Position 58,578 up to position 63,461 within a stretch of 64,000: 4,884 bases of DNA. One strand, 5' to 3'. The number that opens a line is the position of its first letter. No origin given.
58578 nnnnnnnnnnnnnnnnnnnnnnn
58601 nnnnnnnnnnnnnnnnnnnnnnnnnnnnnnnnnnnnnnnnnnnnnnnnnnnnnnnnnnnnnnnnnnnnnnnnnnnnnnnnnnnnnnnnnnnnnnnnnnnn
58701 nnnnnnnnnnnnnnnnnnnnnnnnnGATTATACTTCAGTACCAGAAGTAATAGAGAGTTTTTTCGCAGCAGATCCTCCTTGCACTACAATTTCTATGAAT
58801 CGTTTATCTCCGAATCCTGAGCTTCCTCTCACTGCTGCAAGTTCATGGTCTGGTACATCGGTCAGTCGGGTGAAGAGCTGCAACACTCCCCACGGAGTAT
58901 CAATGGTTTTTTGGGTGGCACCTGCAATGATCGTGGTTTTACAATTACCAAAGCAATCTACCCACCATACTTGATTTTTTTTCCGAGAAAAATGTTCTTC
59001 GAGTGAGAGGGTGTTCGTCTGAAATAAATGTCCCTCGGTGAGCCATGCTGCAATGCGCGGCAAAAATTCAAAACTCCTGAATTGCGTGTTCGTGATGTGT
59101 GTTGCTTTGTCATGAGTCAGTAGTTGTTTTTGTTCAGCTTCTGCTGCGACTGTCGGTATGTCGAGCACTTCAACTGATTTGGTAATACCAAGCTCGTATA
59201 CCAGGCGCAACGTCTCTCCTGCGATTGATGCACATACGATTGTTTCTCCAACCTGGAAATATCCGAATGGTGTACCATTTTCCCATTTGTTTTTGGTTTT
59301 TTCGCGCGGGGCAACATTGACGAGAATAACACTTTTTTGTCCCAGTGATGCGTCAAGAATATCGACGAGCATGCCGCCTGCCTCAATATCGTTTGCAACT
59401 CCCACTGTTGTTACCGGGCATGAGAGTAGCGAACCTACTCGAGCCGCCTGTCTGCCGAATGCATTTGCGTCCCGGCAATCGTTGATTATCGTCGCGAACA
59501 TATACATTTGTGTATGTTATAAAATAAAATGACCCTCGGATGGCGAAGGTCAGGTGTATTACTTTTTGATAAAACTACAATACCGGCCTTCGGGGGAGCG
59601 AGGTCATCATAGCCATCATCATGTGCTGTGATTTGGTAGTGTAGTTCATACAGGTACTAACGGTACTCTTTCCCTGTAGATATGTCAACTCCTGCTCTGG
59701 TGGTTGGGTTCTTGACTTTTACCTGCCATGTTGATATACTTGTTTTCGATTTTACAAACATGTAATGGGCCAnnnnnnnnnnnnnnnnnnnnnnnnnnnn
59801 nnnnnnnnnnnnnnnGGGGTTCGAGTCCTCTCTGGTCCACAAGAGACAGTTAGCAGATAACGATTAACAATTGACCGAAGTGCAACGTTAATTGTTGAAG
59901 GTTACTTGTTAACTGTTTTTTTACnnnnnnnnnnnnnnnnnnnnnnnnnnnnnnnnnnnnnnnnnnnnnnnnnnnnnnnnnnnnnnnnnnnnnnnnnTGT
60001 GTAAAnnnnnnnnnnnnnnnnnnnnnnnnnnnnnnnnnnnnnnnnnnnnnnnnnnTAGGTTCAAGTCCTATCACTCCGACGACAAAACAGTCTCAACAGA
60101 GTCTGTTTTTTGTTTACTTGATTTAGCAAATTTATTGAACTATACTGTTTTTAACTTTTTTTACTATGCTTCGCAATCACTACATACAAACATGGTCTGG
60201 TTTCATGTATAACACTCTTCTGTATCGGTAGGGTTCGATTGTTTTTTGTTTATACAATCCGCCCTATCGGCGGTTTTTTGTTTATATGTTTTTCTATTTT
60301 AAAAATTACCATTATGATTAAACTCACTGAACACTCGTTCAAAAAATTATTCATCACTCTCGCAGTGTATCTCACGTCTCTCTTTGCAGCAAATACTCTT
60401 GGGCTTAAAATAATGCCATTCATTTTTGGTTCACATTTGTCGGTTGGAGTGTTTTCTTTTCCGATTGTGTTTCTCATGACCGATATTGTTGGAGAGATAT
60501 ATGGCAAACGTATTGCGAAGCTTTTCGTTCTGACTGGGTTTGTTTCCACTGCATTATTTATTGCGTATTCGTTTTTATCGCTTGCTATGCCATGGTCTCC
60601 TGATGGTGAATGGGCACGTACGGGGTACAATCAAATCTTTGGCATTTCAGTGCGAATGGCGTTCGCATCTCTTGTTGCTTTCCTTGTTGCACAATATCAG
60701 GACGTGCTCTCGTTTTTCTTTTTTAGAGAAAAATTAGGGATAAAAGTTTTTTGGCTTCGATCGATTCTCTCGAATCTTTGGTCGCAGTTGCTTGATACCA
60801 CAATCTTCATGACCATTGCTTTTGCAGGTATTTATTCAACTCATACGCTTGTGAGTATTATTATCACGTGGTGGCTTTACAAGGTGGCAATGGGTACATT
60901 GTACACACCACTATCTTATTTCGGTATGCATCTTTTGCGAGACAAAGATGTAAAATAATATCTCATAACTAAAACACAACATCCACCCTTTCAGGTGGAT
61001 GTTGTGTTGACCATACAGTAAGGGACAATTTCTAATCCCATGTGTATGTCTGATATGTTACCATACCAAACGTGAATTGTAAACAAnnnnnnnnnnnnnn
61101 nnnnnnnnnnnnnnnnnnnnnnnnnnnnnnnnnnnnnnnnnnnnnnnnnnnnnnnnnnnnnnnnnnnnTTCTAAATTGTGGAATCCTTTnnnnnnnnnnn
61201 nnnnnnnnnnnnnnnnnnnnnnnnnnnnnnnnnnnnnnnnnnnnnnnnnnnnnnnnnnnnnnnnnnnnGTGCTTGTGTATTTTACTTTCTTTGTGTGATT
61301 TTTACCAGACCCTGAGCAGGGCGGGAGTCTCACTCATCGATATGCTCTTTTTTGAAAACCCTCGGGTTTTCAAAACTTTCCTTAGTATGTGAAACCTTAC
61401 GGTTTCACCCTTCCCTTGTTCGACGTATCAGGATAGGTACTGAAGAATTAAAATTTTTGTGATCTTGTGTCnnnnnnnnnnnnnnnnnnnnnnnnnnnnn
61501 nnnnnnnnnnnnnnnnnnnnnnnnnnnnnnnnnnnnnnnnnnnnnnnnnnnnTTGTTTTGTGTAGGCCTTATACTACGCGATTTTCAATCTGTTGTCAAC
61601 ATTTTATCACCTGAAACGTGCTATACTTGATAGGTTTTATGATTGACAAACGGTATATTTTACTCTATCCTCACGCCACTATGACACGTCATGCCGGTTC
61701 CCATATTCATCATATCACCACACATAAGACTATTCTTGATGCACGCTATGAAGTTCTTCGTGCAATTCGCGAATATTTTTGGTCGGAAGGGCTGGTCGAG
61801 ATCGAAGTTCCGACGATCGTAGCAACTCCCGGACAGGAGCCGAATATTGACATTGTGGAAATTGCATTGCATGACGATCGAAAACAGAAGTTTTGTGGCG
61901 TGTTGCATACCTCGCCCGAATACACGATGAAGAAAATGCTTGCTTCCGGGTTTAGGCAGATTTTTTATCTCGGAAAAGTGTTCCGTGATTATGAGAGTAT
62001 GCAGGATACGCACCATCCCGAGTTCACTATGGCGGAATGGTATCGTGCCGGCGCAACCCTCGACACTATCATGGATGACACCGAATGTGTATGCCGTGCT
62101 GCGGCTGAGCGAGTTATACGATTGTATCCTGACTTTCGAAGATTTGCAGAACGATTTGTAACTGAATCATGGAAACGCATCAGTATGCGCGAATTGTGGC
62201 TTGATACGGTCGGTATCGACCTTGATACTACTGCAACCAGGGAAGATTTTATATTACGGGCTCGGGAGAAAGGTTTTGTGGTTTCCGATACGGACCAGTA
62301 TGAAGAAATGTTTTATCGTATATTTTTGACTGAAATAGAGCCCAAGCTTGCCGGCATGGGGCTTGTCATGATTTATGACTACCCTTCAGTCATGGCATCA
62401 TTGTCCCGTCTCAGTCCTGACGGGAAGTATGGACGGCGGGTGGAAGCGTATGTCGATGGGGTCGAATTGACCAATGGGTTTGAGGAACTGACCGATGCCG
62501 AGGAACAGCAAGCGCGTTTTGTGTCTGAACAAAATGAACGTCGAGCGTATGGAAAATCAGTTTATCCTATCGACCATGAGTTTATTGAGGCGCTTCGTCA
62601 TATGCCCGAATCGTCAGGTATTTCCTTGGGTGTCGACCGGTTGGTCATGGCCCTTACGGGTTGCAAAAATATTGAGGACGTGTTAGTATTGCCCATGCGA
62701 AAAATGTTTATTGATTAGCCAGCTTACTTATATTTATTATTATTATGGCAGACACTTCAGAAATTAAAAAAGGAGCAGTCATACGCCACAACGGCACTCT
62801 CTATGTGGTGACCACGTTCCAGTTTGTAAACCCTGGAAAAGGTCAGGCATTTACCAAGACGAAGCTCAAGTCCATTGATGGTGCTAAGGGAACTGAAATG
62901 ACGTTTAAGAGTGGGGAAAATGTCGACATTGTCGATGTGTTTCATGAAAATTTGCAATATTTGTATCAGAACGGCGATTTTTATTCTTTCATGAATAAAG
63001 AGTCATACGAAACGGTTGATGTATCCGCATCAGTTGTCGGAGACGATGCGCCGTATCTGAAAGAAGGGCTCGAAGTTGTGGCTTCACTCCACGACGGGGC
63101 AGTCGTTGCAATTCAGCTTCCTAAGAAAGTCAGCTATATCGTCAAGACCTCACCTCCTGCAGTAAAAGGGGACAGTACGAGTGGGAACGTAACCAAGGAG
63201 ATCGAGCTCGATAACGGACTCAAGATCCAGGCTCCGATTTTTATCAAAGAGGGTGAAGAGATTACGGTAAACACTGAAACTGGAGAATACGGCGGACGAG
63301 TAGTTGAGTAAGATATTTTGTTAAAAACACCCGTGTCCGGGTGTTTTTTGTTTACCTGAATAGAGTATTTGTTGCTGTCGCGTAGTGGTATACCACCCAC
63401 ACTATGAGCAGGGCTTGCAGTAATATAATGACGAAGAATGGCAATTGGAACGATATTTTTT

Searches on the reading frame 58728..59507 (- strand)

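Call 60: search_protein_families(library=pfam, proteins=[window:58728-59507:-], max_evalue=0.01)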
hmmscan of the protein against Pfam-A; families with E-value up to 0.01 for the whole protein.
window:58728-59507:- (259 aa): 1 family
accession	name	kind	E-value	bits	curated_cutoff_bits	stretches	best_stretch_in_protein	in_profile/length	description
PF20257.3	SAM_HAT_C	-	9e-06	26.4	25.5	1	179-259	2-83/84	SAM hydroxide adenosyltransferase C-terminal domain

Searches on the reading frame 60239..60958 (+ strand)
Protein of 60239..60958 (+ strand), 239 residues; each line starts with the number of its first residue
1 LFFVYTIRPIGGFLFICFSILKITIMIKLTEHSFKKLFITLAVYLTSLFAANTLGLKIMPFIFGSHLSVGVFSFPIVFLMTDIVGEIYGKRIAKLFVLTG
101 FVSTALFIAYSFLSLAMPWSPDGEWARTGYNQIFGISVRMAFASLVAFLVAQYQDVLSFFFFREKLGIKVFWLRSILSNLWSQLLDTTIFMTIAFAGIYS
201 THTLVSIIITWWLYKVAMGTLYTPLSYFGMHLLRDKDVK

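Call 60: search_protein_families(library=pfam, proteins=[window:60239-60958:+], max_evalue=0.01)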
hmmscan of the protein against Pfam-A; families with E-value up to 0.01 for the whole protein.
window:60239-60958:+ (239 aa): 1 family
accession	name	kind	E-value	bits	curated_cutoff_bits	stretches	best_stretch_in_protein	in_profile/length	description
PF02592.20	Vut_1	-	3.3e-39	135.1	27.2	1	69-228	2-151/152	Putative vitamin uptake transporter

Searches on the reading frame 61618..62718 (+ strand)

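Call 22: search_protein_families(library=pfam, proteins=[window:61618-62718:+], max_evalue=0.001)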
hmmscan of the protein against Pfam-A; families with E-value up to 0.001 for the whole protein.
window:61618-62718:+ (366 aa): 1 family
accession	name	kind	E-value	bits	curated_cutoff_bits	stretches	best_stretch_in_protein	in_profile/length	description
PF00152.25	tRNA-synt_2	-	1e-43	150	25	1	36-361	18-307/308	tRNA synthetases class II (D, K and N)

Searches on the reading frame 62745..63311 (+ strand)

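Call 60: search_protein_families(library=pfam, proteins=[window:62745-63311:+], max_evalue=0.01)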
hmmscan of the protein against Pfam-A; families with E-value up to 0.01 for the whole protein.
window:62745-63311:+ (188 aa): 3 families
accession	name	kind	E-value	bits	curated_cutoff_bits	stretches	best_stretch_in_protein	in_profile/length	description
PF08207.18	EFP_N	-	1.8e-20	73.1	23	1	4-60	2-58/58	Elongation factor P (EF-P) KOW-like domain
PF01132.26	EFP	-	1.2e-19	70.4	27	1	69-121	2-54/54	Elongation factor P (EF-P) OB domain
PF09285.17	Elong-fact-P_C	-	3.6e-18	65.4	25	1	132-185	4-56/56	Elongation factor P, C-terminal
